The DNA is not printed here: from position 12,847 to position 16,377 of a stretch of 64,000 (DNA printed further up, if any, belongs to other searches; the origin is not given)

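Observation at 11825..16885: Second LexA paralog heading a lexA-dnaE-dinB operon (repressor + C-family + intact Y-family polymerase)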

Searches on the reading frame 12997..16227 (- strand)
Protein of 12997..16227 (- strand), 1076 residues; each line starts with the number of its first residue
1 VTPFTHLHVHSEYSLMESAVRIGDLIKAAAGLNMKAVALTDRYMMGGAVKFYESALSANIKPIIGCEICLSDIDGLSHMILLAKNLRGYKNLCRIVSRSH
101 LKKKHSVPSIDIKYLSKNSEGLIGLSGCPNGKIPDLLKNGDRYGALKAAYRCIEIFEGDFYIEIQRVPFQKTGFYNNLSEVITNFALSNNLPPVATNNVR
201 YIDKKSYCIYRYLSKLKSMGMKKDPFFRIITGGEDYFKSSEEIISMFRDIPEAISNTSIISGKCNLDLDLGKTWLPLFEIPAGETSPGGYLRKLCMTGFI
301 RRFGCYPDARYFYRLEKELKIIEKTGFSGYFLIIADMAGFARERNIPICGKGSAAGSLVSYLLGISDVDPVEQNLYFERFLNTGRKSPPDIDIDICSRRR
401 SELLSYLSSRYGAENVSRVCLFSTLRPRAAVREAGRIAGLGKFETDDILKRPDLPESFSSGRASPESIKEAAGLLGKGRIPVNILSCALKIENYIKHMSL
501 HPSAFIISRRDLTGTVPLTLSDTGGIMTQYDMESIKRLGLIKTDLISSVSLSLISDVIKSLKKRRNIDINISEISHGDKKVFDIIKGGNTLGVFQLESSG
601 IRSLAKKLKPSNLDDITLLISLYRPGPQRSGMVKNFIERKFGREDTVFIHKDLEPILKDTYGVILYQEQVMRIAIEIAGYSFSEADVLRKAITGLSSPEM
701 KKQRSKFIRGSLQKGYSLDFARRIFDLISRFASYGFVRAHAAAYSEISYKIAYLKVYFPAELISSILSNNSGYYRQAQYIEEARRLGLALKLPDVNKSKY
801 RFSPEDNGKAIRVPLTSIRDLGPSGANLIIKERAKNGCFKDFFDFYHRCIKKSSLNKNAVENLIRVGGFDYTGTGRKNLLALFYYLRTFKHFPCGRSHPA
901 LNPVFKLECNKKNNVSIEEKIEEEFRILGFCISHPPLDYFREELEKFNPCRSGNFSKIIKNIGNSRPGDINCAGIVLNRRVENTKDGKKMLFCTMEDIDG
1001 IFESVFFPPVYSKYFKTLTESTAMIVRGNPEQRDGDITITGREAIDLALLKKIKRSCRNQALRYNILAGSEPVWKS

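Call 4: search_protein_families(library=ncbifam, proteins=[window:12997-16227:-])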
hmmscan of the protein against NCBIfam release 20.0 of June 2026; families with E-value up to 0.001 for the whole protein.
window:12997-16227:- (1076 aa): 13 families
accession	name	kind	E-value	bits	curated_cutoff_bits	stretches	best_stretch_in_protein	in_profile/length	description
NF004226.0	PRK05673.1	equivalog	3.8e-278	925.9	1002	1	3-1049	5-1064/1146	DNA polymerase III subunit alpha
TIGR00594.1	polc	superfamily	9.4e-262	871.4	434.35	1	4-1007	1-1022/1022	DNA polymerase III subunit alpha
NF005298.0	PRK06826.1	equivalog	3.7e-254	846.2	1260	1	3-1038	4-1063/1151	DNA polymerase III subunit alpha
NF005377.0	PRK06920.1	equivalog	2.3e-226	754.2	1806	1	3-1038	2-1014/1108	DNA polymerase III subunit alpha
NF005617.0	PRK07374.1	equivalog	3.6e-194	647.8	1653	2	4-880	3-903/1170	DNA polymerase III subunit alpha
NF004225.0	PRK05672.1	subfamily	3.6e-184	614.6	939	1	2-1058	4-1044/1047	error-prone DNA polymerase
NF005516.0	PRK07135.1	equivalog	4.8e-170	567.8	1084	2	308-978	249-926/974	DNA polymerase III DnaE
NF004550.0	PRK05898.1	equivalog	1.4e-160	536.5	1182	2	192-881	136-818/971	DNA polymerase III subunit alpha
NF005582.0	PRK07279.1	equivalog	8.2e-156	520.7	1279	2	192-1052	149-968/1033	DNA polymerase III subunit alpha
NF007079.0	PRK09532.1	equivalog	3.7e-144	482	1525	1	4-736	3-776/876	DNA polymerase III subunit alpha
NF001688.0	PRK00448.1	equivalog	5.5e-38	130.2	873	2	77-372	615-914/1445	PolC-type DNA polymerase III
NF005616.0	PRK07373.1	equivalog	1.4e-37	129.3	646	2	731-881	33-181/449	DNA polymerase III subunit alpha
TIGR01405.1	polC_Gram_pos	equivalog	6.7e-30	103.6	1043.45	2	77-371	381-678/1211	DNA polymerase III subunit alpha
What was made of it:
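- On DnaE2 / ImuC error-prone polymerase: The general DnaE model gives 926 bits (call 4).
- The best NCBIfam match is the general DnaE model (call 4).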

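Call 6: search_protein_families(library=pfam, proteins=[window:12997-16227:-])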
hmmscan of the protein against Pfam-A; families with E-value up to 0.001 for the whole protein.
window:12997-16227:- (1076 aa): 5 families
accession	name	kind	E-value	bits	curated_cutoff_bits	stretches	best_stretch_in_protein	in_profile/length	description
PF07733.18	DNA_pol3_alpha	-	4.2e-69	233.5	23.9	1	290-546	2-259/260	Bacterial DNA polymerase III alpha NTPase domain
PF17657.6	DNA_pol3_finger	-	5.3e-57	192.2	22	1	551-714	2-165/166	Bacterial DNA polymerase III alpha subunit finger domain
PF02811.25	PHP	-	1e-44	153.2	26.4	1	6-166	1-163/164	PHP domain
PF14579.12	HHH_6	-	1.5e-21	76.8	25.6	1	788-879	2-90/90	Helix-hairpin-helix motif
PF01336.31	tRNA_anti-codon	-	2.4e-09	37.4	27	1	973-1043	4-71/75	OB-fold nucleic acid binding domain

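Call 15: list_cluster_members(proteins=[P0001, P0002, window:12997-16227:-, window:11825-13009:-, window:61456-62106:-, window:62183-63211:-, window:60167-61459:+])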
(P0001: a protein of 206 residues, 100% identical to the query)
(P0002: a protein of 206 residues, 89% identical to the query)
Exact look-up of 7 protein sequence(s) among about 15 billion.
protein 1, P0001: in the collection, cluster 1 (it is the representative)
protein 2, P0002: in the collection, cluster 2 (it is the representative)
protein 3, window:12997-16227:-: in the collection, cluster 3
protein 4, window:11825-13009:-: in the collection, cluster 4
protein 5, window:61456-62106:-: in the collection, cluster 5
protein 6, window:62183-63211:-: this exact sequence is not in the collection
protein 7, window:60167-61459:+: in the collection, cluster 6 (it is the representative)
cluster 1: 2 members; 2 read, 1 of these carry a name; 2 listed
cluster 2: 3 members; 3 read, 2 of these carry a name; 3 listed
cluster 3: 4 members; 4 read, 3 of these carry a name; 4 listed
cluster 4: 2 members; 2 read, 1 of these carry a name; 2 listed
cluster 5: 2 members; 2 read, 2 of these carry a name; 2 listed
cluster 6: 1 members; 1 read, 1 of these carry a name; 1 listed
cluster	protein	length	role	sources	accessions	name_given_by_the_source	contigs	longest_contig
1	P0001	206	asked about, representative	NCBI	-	-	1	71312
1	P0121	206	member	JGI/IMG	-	repressor LexA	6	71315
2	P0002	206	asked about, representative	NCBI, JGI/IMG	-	repressor LexA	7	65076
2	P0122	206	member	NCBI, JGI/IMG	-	repressor LexA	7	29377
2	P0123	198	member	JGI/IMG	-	-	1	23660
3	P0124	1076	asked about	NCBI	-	-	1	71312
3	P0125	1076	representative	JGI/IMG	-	DNA polymerase III subunit alpha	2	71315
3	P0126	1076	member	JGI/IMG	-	DNA polymerase III subunit alpha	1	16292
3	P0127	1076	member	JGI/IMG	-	DNA polymerase III subunit alpha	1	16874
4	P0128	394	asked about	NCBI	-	-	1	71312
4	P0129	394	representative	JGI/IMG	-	DNA polymerase IV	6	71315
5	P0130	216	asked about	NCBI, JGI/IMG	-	repressor LexA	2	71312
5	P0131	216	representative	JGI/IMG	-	repressor LexA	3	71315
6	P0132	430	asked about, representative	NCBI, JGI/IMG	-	GTPase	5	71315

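Call 19: find_related_loci(query=window:12997-16227:-, collection=genome_contigs, flank=10000)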
Query window:12997-16227:- (1076 aa) in genome_contigs; peptide patterns used: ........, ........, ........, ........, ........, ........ (x = any residue, [..] = any of these).
151 stretches matched a pattern; 25 encode a relative of the query (tblastn E <= 1e-3); 25 distinct loci.
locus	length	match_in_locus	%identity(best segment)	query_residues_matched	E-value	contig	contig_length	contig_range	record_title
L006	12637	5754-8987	84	1-1076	0e+0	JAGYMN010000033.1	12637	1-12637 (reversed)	MAG: Actinomycetota bacterium isolate M55B120 33, whole genome shotgun sequence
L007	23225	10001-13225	58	1-1074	0e+0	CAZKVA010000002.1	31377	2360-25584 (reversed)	MAG TPA_asm: uncultured Actinomycetota bacterium isolate binchicken_co181_143 genome assembly, contig: NODE_1911_length_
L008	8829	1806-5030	58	1-1076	0e+0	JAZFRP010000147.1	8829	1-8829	MAG: Candidatus Humimicrobiaceae bacterium isolate BS1bin.12 BS1bin.12_147, whole genome shotgun sequence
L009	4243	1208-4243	58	1-1011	0e+0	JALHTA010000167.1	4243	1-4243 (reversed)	MAG: Actinomycetota bacterium isolate PFL12 seq_1399065, whole genome shotgun sequence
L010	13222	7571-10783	52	1-1075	0e+0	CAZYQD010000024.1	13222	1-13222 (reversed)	MAG TPA_asm: uncultured Actinomycetota bacterium isolate binchicken_co283_241 genome assembly, contig: NODE_2966_length_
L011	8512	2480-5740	52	1-1076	0e+0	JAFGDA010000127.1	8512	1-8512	MAG: Actinomycetota bacterium isolate Zod_Metabat.1146 k87_7628378, whole genome shotgun sequence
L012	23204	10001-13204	52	1-1075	0e+0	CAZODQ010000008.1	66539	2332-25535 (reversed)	MAG TPA_asm: uncultured Actinomycetota bacterium isolate SRP323688_co1_252 genome assembly, contig: NODE_833_length_6653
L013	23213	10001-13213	52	1-1075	0e+0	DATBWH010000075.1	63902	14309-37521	MAG TPA_asm: Candidatus Humimicrobiaceae bacterium isolate SMAG_U7536 k141_1382865, whole genome shotgun sequence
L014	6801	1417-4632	52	1-1076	0e+0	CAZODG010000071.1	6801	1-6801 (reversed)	MAG TPA_asm: uncultured Actinomycetota bacterium isolate SRP178699_co1_615 genome assembly, contig: NODE_16163_length_68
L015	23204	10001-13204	52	1-1075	0e+0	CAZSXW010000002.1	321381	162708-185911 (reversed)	MAG TPA_asm: uncultured Actinomycetota bacterium isolate binchicken_co294_128 genome assembly, contig: NODE_33_length_32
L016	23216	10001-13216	51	1-1076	0e+0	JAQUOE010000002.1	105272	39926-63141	MAG: Actinomycetota bacterium isolate STD1_194 NODE_389_length_105272_cov_7.981873_Sandtown_D1, whole genome shotgun seq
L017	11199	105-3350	51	1-1074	0e+0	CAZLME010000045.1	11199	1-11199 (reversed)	MAG TPA_asm: uncultured Actinomycetota bacterium isolate binchicken_co89_497 genome assembly, contig: NODE_11602_length_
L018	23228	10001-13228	50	1-1071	0e+0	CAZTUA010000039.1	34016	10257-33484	MAG TPA_asm: uncultured Actinomycetota bacterium isolate SRP067234_co1_301 genome assembly, contig: k99_442568, whole ge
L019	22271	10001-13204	52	1-1075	0e+0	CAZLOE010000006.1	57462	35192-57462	MAG TPA_asm: uncultured Actinomycetota bacterium isolate binchicken_co196_361 genome assembly, contig: NODE_513_length_5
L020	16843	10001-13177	47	1-1067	0e+0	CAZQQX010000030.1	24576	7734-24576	MAG TPA_asm: uncultured Actinomycetota bacterium isolate binchicken_co116_19 genome assembly, contig: NODE_1867_length_2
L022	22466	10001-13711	51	4-1070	0e+0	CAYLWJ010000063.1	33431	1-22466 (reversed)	MAG TPA_asm: uncultured Actinomycetota bacterium isolate SRP231805_co4_8 genome assembly, contig: k141_260054, whole gen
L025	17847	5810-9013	53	1-1075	0e+0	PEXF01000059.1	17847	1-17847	MAG: Candidatus Hydromicrobium americanum isolate CG08_land_8_20_14_0_20_35_9 CG08_land_8_20_14_0.20_scaffold_1340_c, wh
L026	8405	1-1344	79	631-1076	0e+0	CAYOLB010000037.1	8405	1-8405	MAG TPA_asm: uncultured Atribacterota bacterium isolate SRP067234_co1_230 genome assembly, contig: k99_1133473, whole ge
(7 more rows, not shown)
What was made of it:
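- On DnaE2 / ImuC error-prone polymerase: The genome_contigs scan was already spent (call 19).
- Tried and rejected: the one genome_contigs scan was spent on DnaE (call 19);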
